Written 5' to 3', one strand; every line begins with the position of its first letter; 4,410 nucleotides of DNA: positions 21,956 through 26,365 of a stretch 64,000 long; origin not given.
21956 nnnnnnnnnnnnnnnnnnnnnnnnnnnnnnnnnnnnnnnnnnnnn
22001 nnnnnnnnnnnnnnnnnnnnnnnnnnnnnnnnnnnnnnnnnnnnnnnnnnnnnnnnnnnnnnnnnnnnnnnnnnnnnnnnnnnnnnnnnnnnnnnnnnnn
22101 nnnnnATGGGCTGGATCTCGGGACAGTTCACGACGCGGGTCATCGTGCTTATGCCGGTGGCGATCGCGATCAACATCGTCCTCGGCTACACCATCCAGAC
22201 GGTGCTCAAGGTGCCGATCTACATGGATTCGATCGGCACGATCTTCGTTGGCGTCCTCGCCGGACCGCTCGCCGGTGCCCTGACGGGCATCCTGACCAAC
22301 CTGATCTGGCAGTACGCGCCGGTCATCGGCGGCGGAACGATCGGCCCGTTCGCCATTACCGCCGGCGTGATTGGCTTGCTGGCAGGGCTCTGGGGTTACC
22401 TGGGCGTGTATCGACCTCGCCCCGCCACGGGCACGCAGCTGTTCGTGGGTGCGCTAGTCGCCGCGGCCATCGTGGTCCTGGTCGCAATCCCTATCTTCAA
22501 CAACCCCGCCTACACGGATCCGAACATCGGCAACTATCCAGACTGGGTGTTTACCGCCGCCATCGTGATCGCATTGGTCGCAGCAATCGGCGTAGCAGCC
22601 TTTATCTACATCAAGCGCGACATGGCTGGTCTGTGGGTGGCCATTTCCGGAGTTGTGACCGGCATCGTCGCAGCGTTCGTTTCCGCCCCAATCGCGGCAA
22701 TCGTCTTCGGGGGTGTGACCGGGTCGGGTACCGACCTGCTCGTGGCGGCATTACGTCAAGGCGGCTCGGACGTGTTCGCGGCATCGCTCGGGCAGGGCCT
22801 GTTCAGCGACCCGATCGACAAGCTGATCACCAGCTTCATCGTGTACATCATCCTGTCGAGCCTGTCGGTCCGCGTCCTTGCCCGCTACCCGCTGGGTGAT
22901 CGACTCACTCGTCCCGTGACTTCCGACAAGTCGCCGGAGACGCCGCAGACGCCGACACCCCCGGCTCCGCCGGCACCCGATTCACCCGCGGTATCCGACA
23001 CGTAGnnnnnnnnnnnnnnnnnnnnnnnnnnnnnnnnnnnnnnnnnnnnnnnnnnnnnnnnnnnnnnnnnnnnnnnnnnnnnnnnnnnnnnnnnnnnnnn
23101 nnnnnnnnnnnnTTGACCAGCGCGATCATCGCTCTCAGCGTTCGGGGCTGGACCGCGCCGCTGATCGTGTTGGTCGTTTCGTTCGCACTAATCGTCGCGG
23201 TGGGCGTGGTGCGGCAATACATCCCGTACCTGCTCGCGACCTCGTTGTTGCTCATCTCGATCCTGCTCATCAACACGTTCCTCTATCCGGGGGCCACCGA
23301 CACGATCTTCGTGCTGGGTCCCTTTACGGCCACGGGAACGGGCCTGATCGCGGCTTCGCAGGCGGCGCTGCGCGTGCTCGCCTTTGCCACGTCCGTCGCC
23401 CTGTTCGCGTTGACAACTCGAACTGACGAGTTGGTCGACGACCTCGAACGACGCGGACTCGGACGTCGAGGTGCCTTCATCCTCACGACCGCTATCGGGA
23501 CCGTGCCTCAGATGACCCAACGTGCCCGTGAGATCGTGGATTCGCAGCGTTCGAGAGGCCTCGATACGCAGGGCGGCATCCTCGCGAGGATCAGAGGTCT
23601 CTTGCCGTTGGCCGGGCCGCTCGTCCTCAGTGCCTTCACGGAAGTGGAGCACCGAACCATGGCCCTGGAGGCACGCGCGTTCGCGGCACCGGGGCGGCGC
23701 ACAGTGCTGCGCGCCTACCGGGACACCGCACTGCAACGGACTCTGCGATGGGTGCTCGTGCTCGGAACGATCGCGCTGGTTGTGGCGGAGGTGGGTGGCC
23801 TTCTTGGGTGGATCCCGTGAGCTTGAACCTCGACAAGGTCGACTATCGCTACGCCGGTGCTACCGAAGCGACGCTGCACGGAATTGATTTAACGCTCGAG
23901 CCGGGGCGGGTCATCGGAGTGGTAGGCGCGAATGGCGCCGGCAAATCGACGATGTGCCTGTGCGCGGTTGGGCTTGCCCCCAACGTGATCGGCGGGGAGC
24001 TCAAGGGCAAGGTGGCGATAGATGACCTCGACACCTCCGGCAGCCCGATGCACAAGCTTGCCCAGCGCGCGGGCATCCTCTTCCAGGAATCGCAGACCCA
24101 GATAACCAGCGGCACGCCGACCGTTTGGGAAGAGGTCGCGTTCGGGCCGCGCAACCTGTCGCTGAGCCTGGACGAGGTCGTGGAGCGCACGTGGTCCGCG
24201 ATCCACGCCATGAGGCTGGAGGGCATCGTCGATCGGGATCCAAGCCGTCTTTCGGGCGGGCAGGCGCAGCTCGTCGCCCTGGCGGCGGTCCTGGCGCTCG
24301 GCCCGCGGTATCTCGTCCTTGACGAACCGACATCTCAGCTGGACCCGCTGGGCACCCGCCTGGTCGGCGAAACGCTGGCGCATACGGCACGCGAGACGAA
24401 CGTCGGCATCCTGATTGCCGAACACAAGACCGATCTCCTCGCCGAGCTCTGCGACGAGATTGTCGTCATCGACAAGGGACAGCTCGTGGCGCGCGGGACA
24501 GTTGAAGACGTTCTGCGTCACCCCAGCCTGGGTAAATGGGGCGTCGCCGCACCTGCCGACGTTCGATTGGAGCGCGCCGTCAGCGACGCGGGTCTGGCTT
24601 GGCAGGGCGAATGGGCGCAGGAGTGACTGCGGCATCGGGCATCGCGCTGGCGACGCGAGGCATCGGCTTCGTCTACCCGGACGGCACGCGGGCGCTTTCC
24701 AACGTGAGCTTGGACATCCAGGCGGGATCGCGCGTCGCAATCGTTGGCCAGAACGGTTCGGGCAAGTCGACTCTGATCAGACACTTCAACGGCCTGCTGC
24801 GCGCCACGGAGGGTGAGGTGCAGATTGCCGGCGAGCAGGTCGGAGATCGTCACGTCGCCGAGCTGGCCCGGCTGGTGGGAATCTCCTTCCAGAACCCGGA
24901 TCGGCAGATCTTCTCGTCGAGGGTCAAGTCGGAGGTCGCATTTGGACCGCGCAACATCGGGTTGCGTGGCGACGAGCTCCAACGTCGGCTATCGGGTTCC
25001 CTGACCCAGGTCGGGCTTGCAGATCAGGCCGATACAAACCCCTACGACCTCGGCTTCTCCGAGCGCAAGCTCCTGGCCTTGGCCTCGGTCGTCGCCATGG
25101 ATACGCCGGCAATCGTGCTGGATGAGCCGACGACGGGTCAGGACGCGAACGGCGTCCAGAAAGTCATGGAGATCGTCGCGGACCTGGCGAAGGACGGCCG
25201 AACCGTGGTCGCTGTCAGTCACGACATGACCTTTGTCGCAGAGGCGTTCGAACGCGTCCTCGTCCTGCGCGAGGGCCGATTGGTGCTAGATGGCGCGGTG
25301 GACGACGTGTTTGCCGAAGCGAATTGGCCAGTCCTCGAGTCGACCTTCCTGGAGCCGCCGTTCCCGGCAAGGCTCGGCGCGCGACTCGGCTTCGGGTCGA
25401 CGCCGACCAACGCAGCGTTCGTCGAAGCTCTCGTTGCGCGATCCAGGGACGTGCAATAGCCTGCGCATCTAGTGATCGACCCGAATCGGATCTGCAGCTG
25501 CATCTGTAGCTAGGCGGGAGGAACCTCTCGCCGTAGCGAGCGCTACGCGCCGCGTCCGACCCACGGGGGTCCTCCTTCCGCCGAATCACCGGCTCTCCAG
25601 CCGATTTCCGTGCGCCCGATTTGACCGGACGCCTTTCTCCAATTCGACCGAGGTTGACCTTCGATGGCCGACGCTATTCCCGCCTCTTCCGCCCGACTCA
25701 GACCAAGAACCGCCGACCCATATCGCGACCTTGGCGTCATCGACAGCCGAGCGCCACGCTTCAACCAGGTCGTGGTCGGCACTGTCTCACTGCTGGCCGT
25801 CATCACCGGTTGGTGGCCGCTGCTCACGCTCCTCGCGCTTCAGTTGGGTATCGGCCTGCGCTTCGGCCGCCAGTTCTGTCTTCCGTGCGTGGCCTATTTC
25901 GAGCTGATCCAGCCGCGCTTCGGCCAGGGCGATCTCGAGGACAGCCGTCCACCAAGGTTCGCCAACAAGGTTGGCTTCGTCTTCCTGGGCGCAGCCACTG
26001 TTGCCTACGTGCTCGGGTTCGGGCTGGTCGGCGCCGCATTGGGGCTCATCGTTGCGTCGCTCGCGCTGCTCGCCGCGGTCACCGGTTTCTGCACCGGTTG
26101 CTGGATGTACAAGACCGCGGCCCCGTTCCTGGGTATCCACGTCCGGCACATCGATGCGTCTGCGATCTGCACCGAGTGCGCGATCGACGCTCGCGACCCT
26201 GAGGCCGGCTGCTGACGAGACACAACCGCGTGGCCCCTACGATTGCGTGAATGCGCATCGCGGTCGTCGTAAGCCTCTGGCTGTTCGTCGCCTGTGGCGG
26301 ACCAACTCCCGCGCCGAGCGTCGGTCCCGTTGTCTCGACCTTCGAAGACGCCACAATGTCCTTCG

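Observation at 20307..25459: Two nucleoside hydrolases (Pfs/MtnN-type and IUNH-type) directly upstream of a complete ECF transporter (S-T-A-A')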

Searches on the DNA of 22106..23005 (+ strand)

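Call 46: search_rna_families(sources=[L083, L084, L085, L001, L002, L003, L004, L005], threshold=gathering)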
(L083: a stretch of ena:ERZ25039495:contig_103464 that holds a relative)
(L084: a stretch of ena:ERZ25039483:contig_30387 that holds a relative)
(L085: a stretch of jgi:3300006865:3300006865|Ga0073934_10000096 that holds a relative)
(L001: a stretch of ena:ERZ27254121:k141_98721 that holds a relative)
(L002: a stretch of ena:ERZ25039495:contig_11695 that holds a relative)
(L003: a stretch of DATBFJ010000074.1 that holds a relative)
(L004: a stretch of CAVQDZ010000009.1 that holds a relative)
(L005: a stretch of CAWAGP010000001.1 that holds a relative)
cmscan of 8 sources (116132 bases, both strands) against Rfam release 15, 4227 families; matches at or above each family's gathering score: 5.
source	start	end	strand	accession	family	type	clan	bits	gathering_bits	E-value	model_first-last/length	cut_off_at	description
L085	5271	5661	+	RF01766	cspA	Cis-reg; thermoregulator;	-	87.9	78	1.5e-20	1-428/428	no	cspA thermoregulator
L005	2204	2291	+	RF03170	c-di-GMP-II-GCG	Cis-reg; riboswitch;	CL00127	60.2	47.9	3.1e-08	1-85/85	no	c-di-GMP-II-GCG riboswitch aptamer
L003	629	713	+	RF03169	c-di-GMP-II-GAG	Cis-reg; riboswitch;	CL00127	54.5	40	9.6e-08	1-86/86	no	c-di-GMP-II-GAG riboswitch aptamer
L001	3667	3754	+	RF03170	c-di-GMP-II-GCG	Cis-reg; riboswitch;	CL00127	51.3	47.9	4.3e-06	1-85/85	no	c-di-GMP-II-GCG riboswitch aptamer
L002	2741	2823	+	RF03169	c-di-GMP-II-GAG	Cis-reg; riboswitch;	CL00127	49.6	40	1.7e-06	1-86/86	no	c-di-GMP-II-GAG riboswitch aptamer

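Call 87: search_rna_families(source=L087, start=5500, end=6100, threshold=evalue, max_evalue=1)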
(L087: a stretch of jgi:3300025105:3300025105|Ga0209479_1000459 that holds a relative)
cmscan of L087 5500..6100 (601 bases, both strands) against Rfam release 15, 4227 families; matches with E-value up to 1: 1.
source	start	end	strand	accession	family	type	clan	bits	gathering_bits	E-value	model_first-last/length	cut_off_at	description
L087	5901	5925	-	RF01356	CRISPR-DR28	Gene; CRISPR;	-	22.5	35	0.15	1-24/24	no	CRISPR RNA direct repeat element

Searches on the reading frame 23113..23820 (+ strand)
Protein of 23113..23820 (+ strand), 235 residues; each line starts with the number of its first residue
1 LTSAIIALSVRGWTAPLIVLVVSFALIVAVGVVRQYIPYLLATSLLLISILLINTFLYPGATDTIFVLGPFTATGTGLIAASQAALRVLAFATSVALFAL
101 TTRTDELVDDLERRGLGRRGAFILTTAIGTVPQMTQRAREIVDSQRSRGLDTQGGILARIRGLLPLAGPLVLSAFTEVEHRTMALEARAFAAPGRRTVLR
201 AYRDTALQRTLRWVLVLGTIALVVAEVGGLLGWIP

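Call 3: search_protein_families(library=pfam, proteins=[window:23113-23820:+], max_evalue=0.01)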
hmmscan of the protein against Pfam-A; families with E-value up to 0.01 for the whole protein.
window:23113-23820:+ (235 aa): 1 family
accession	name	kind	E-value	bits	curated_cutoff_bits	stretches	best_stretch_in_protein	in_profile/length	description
PF02361.21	CbiQ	-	1e-19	71.5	25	1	3-192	21-210/216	Cobalt transport protein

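Call 5: search_protein_families(library=ncbifam, proteins=[window:23113-23820:+], max_evalue=0.01)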
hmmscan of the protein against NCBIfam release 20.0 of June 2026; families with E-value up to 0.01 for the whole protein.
window:23113-23820:+ (235 aa): 2 families
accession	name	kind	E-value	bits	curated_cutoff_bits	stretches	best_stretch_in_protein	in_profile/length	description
TIGR02454.1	ECF_T_CbiQ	equivalog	2.3e-15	57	111.8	1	1-188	11-200/200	cobalt ECF transporter T component CbiQ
NF001855.0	PRK00576.1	equivalog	0.00034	20.3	205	1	63-116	71-120/197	molybdenum cofactor guanylyltransferase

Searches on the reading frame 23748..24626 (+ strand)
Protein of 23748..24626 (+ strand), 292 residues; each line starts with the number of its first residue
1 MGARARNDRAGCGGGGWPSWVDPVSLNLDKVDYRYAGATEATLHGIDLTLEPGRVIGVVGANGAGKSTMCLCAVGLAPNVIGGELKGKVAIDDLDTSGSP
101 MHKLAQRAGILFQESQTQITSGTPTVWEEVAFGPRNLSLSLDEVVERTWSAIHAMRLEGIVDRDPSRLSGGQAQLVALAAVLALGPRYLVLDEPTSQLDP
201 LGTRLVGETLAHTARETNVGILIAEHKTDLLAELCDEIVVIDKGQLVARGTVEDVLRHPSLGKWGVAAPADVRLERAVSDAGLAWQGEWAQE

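Call 3: search_protein_families(library=pfam, proteins=[window:23748-24626:+], max_evalue=0.01)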
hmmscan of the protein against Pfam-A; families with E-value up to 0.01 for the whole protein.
window:23748-24626:+ (292 aa): 3 families
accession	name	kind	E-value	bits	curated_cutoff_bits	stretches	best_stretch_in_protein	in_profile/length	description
PF00005.33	ABC_tran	-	6.3e-23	82.3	25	1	43-196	1-137/137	ABC transporter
PF02463.25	SMC_N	-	3.9e-07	30.1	40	1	55-240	26-210/220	RecF/RecN/SMC N terminal domain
PF13304.12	AAA_21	-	1.4e-06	29.1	27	1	163-223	233-295/304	AAA domain, putative AbiEii toxin, Type IV TA system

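Call 5: search_protein_families(library=ncbifam, proteins=[window:23748-24626:+], max_evalue=0.01)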
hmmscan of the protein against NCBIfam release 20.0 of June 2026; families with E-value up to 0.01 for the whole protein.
window:23748-24626:+ (292 aa): 187 families (the best 25 are shown)
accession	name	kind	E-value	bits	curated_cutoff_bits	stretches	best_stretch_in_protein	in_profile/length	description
TIGR04520.1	ECF_ATPase_1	equivalog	5.1e-53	180.2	315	1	27-287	2-256/269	energy-coupling factor transporter ATPase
TIGR04521.1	ECF_ATPase_2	equivalog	1.5e-49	168.6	330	1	27-285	2-263/279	energy-coupling factor transporter ATPase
NF010156.0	PRK13635.1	equivalog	1.2e-44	152.6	392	1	26-287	6-260/279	energy-coupling factor ABC transporter ATP-binding protein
NF010171.0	PRK13652.1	equivalog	1.3e-42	145.8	476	1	31-284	9-255/277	cobalt transporter ATP-binding subunit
NF010157.0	PRK13636.1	equivalog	5.5e-42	143.9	463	1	26-256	6-230/285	cobalt transporter ATP-binding subunit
NF010155.0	PRK13634.1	equivalog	4.4e-40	137.8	413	1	26-280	3-259/290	energy-coupling factor ABC transporter ATP-binding protein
NF010158.0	PRK13637.1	equivalog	1.8e-37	129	390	1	39-282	19-260/287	energy-coupling factor transporter ATPase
TIGR01166.1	cbiO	subfamily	1.8e-36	125.4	211.8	1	41-230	6-189/190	cobalt ABC transporter, ATP-binding protein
TIGR03375.1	type_I_sec_LssB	subfamily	1.8e-34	119.1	693.1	1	26-258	466-691/696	type I secretion system permease/ATPase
NF010068.0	PRK13548.1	equivalog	9.9e-34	116.6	261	1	30-264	10-239/261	heme ABC transporter ATP-binding protein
NF010167.0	PRK13648.1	subfamily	1.5e-33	116.4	241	1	27-277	9-252/269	energy-coupling factor transporter ATPase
TIGR02314.1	ABC_MetN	equivalog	2.4e-33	115.6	499.7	1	37-260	15-233/343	methionine ABC transporter ATP-binding protein MetN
NF010166.0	PRK13646.1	equivalog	8.6e-33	113.8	458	1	26-278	3-257/286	energy-coupling factor transporter ATPase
TIGR03410.1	urea_trans_UrtE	equivalog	1.2e-30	106.7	285.8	1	26-255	1-219/230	urea ABC transporter ATP-binding subunit UrtE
TIGR04406.1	LPS_export_lptB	equivalog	2.9e-29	102.1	240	1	39-259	13-226/239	LPS export ABC transporter ATP-binding protein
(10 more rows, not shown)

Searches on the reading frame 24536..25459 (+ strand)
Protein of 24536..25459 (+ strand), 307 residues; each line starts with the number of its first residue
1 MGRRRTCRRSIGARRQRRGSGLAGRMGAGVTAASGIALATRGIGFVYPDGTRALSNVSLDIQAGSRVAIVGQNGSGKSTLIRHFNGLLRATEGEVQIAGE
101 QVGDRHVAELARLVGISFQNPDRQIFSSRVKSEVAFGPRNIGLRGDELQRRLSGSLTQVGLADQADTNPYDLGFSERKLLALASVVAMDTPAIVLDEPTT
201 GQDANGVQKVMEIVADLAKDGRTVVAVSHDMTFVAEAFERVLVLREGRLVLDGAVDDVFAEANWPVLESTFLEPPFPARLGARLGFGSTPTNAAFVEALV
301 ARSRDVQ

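Call 3: search_protein_families(library=pfam, proteins=[window:24536-25459:+], max_evalue=0.01)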
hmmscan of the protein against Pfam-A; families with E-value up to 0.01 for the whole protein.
window:24536-25459:+ (307 aa): 9 families
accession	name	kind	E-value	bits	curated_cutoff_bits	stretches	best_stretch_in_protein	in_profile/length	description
PF00005.33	ABC_tran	-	1.7e-24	87.4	25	1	54-200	1-137/137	ABC transporter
PF13304.12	AAA_21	-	1e-09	39.3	27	2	68-145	3-69/304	AAA domain, putative AbiEii toxin, Type IV TA system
PF02463.25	SMC_N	-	7e-06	26.1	40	1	66-240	26-210/220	RecF/RecN/SMC N terminal domain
PF13555.12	AAA_29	-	0.00013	22.1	27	1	58-82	16-40/61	P-loop containing region of AAA domain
PF13476.12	AAA_23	-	0.0021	19.1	27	1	67-85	22-40/201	AAA domain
PF13191.12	AAA_16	-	0.0041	18.1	32.6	1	65-101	25-72/167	AAA ATPase domain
PF13175.12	AAA_15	-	0.0048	17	32.1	1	52-101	12-64/374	AAA ATPase domain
PF03193.22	RsgA_GTPase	-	0.0077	16.5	30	0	63-96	106-138/174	RsgA GTPase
PF05729.18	NACHT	-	0.0081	16.4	26.7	0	66-88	2-24/167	NACHT domain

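Call 5: search_protein_families(library=ncbifam, proteins=[window:24536-25459:+], max_evalue=0.01)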
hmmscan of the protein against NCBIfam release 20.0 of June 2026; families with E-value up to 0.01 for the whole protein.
window:24536-25459:+ (307 aa): 191 families (the best 25 are shown)
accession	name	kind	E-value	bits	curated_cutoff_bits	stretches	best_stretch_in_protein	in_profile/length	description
TIGR04521.1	ECF_ATPase_2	equivalog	1.5e-64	217.7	330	1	43-283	6-255/279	energy-coupling factor transporter ATPase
TIGR04520.1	ECF_ATPase_1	equivalog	4e-61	206.8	315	1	40-285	3-248/269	energy-coupling factor transporter ATPase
NF010171.0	PRK13652.1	equivalog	3.4e-59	200.2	476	1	38-275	4-240/277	cobalt transporter ATP-binding subunit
NF010158.0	PRK13637.1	equivalog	5.2e-54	183.3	390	1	47-263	12-237/287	energy-coupling factor transporter ATPase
NF010157.0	PRK13636.1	equivalog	2.9e-53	180.9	463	1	38-262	6-233/285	cobalt transporter ATP-binding subunit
TIGR01166.1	cbiO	subfamily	1.8e-52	177.6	211.8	1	47-232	1-188/190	cobalt ABC transporter, ATP-binding protein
NF010155.0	PRK13634.1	equivalog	1.7e-51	175.2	413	1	50-264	19-239/290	energy-coupling factor ABC transporter ATP-binding protein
NF010156.0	PRK13635.1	equivalog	3.6e-51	174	392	1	38-285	6-252/279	energy-coupling factor ABC transporter ATP-binding protein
NF010170.0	PRK13651.1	equivalog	1.7e-44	152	432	2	106-264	99-258/308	cobalt transporter ATP-binding subunit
NF010167.0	PRK13648.1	subfamily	3.8e-43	147.8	241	1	49-287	20-256/269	energy-coupling factor transporter ATPase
NF010166.0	PRK13646.1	equivalog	4.4e-43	147.6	458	1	48-262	13-237/286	energy-coupling factor transporter ATPase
NF010153.0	PRK13631.1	equivalog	1.8e-40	138.9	463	1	52-263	40-268/320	cobalt transporter ATP-binding subunit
NF010159.0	PRK13638.1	equivalog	2.6e-39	135.2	489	1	38-298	2-261/271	energy-coupling factor ABC transporter ATP-binding protein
TIGR02673.1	FtsE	equivalog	1.5e-34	119.5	264.85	1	43-248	7-214/214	cell division ATP-binding protein FtsE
NF010068.0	PRK13548.1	equivalog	4.1e-34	117.8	261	1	50-262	17-234/261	heme ABC transporter ATP-binding protein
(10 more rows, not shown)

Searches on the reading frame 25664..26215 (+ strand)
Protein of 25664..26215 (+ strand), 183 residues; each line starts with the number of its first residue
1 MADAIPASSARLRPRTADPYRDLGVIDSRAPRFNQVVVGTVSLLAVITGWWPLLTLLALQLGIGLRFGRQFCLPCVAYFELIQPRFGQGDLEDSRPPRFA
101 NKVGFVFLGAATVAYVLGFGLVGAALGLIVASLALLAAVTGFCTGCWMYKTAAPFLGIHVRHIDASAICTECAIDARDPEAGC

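Call 3: search_protein_families(library=pfam, proteins=[window:25664-26215:+], max_evalue=0.01)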
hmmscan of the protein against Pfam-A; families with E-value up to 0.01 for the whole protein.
window:25664-26215:+ (183 aa): 1 family
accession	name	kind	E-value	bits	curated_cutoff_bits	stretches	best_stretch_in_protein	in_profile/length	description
PF14340.12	DUF4395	-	2.3e-28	99.6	24.5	1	26-151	1-127/130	Domain of unknown function (DUF4395)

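Call 5: search_protein_families(library=ncbifam, proteins=[window:25664-26215:+], max_evalue=0.01)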
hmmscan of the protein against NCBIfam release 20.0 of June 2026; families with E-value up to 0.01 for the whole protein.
window:25664-26215:+ (183 aa): 0 families
